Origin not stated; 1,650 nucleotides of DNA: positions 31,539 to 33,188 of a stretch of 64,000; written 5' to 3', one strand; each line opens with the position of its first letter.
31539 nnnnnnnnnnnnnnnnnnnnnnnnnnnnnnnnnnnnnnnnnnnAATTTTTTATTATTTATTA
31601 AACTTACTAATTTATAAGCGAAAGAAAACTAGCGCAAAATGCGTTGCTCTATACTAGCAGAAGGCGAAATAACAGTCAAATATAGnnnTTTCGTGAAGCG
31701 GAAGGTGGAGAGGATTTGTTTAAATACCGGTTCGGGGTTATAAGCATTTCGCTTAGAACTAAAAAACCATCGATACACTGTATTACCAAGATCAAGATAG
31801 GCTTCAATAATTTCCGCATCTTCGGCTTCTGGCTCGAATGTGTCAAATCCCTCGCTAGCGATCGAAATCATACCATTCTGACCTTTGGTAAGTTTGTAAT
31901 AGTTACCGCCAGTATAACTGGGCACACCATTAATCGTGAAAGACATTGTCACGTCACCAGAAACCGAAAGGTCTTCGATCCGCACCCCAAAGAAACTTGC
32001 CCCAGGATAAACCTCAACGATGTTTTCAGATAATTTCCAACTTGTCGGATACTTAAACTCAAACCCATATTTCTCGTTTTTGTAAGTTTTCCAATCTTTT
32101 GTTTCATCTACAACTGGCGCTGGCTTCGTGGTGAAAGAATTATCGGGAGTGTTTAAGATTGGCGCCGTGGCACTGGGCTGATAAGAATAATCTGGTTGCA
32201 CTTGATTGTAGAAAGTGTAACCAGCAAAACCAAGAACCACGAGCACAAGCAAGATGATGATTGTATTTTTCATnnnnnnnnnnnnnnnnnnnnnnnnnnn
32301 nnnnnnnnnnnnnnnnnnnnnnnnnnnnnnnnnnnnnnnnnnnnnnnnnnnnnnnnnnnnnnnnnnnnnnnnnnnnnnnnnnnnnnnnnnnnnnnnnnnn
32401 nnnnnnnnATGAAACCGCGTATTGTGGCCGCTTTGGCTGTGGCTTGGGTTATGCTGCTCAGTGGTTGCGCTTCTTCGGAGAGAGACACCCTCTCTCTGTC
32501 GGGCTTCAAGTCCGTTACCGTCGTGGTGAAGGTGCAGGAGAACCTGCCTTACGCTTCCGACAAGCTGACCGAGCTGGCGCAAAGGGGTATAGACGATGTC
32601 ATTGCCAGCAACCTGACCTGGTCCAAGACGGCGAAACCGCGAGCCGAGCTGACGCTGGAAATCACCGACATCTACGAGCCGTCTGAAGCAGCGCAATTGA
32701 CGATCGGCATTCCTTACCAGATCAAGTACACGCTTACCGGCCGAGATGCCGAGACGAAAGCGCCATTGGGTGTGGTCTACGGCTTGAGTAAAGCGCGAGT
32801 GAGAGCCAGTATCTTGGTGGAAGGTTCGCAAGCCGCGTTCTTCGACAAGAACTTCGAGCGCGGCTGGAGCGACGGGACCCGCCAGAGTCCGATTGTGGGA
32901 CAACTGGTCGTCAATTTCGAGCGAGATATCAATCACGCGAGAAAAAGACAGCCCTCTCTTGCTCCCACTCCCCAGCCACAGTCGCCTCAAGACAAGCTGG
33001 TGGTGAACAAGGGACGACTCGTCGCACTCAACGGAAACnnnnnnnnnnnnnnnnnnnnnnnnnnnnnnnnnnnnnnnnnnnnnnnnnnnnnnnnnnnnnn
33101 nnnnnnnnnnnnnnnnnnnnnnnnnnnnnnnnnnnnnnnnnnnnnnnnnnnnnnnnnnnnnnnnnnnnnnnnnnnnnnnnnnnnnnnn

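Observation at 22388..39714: Paralogous modular surface-protein family that shares a ~80-aa C-terminal module and ends in short aromatic tails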

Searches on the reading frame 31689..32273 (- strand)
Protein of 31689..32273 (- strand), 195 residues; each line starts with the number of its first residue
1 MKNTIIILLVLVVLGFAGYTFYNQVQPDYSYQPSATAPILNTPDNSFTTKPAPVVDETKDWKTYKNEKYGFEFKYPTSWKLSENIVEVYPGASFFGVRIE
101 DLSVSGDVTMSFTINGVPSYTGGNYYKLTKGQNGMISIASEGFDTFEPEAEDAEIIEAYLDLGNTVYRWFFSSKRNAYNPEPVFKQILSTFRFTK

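Call 62: search_protein_families(library=phrogs, proteins=[window:31689-32273:-], max_evalue=0.01)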
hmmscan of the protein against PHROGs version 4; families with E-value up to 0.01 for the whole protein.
window:31689-32273:- (195 aa): 0 families

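Call 63: search_protein_families(library=pfam, proteins=[window:31689-32273:-], max_evalue=0.01)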
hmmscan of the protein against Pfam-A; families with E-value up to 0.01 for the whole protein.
window:31689-32273:- (195 aa): 1 family
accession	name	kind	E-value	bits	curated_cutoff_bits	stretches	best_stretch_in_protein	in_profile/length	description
PF18933.6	PsbP_2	-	2.2e-05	25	27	1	55-82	38-65/184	PsbP-like protein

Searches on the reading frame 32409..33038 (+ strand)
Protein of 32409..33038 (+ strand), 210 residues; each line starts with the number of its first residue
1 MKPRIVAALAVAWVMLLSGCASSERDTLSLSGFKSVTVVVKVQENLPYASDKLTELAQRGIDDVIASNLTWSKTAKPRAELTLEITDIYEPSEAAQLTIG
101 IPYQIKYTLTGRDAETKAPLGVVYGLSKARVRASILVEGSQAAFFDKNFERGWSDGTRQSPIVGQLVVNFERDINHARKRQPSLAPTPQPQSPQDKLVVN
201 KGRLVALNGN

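Call 84: search_protein_families(library=pfam, proteins=[window:32409-33038:+], max_evalue=0.1)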
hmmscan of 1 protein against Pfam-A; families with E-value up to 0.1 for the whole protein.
window:32409-33038:+ (210 aa): 0 families
